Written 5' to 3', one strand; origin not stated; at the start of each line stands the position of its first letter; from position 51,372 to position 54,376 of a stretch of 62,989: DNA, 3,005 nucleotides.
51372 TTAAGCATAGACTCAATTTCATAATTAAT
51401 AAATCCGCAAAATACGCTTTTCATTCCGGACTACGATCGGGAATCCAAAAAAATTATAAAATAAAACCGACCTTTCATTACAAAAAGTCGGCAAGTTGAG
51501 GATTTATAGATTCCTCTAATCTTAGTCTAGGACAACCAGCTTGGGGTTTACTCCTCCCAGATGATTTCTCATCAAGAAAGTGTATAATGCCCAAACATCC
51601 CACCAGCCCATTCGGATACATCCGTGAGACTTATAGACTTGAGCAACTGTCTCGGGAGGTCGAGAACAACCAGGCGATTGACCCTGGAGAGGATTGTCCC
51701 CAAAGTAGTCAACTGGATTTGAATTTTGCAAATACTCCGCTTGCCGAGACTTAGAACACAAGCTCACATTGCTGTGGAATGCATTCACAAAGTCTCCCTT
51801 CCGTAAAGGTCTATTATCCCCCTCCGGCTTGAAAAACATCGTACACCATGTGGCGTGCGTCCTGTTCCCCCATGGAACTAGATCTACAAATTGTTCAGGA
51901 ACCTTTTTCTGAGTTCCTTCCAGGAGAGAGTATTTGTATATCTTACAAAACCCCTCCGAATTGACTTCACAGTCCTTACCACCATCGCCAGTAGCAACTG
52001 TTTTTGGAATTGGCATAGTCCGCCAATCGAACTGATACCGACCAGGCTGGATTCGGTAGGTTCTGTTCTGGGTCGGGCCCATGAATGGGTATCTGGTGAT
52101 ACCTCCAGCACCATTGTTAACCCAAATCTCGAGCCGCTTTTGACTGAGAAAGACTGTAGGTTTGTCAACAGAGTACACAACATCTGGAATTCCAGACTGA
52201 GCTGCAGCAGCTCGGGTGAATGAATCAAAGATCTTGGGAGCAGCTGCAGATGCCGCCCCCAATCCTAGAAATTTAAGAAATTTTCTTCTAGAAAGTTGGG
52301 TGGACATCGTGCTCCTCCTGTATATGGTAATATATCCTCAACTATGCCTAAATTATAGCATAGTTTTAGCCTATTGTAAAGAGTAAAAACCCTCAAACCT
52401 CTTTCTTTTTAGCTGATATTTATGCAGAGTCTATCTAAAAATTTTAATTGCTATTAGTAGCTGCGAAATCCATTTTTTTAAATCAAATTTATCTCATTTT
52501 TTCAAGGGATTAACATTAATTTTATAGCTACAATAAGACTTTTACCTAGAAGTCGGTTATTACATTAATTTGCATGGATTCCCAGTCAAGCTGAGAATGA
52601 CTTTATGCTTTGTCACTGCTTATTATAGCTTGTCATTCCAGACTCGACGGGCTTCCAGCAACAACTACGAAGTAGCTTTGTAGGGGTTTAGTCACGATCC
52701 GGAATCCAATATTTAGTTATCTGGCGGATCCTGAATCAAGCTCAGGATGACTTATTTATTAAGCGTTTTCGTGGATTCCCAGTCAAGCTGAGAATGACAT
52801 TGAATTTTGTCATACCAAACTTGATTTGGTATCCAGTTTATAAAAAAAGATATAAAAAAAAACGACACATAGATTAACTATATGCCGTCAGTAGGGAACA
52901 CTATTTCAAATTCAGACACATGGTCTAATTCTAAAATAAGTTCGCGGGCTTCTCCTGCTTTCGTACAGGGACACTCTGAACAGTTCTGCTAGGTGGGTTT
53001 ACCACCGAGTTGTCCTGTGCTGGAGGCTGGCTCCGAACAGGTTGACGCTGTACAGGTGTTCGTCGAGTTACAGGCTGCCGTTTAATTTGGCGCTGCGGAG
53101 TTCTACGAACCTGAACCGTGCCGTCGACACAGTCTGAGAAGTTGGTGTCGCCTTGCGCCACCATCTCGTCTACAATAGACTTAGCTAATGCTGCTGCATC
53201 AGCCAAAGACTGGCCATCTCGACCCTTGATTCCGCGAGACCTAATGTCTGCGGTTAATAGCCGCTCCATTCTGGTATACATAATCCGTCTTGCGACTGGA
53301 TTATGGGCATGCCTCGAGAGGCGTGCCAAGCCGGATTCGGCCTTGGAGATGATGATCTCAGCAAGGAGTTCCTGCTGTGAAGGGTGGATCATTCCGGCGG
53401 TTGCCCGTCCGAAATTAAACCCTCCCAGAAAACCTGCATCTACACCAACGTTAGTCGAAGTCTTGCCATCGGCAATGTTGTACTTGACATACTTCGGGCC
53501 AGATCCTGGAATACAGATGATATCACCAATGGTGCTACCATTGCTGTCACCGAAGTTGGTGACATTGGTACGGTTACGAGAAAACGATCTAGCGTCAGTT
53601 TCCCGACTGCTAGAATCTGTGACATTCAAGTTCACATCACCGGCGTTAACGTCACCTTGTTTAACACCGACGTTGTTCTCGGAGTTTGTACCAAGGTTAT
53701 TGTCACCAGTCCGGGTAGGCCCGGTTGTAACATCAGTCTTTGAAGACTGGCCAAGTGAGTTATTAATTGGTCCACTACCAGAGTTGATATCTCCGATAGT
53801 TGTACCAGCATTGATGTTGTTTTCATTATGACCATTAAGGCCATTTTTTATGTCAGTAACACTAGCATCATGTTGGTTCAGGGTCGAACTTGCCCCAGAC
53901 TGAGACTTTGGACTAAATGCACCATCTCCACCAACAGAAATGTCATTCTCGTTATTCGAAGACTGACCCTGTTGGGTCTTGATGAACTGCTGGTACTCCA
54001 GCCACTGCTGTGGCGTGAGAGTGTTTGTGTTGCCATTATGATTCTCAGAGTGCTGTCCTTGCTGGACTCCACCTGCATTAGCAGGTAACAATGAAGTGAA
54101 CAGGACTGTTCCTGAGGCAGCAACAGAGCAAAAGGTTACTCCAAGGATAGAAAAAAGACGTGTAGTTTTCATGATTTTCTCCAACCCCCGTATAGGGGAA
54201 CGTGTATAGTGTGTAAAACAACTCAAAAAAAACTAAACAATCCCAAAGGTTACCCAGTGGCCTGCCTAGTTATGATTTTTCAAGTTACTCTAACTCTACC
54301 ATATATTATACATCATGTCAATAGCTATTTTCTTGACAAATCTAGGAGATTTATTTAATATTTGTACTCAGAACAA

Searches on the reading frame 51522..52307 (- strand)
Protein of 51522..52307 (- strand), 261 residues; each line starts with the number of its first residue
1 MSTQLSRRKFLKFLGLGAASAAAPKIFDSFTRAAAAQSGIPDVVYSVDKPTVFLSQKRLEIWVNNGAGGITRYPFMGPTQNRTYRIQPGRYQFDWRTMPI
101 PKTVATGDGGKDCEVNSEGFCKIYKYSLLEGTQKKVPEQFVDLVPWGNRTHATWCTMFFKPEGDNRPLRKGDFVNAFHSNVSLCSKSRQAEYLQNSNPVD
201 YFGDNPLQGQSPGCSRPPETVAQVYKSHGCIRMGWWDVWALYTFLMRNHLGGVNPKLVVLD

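Call 41: search_protein_families(library=pfam, proteins=[window:51522-52307:-])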
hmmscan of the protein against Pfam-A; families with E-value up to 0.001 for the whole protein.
window:51522-52307:- (261 aa): 0 families

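Call 84: search_protein_families(library=ncbifam, proteins=[window:51522-52307:-], max_evalue=0.01)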
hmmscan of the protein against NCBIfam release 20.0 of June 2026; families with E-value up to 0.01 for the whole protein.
window:51522-52307:- (261 aa): 1 family
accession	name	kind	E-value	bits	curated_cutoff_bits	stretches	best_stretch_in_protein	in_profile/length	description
TIGR01409.1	TAT_signal_seq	domain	0.00057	20.1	16.7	1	5-23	1-19/29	twin-arginine translocation signal domain-containing protein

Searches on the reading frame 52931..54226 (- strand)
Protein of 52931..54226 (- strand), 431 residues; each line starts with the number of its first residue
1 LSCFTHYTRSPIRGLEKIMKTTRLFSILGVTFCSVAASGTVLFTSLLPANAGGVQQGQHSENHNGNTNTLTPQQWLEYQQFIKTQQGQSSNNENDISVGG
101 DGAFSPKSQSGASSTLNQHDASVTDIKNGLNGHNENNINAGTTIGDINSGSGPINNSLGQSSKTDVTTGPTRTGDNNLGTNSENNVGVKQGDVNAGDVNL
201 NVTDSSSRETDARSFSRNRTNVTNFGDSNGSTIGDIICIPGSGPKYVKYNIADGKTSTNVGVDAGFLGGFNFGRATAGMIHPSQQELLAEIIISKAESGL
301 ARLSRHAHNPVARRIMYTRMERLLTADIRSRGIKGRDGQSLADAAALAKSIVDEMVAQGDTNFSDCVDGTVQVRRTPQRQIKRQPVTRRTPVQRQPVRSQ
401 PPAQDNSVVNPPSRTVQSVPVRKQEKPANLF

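Call 41: search_protein_families(library=pfam, proteins=[window:52931-54226:-])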
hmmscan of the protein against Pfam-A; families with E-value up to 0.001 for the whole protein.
window:52931-54226:- (431 aa): 0 families

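Call 84: search_protein_families(library=ncbifam, proteins=[window:52931-54226:-], max_evalue=0.01)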
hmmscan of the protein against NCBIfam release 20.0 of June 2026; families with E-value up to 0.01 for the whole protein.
window:52931-54226:- (431 aa): 0 families

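Call 86: search_solved_structures(query=window:52931-54226:-, max_evalue=1)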
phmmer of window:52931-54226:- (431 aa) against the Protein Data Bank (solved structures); distinct sequences matched with E-value up to 1: 1.
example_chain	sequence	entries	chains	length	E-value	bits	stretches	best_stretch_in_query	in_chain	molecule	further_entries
8ftw_A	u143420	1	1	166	0.79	12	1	44-86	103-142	Flagellar FliT protein, Flagellar FliJ protein fusion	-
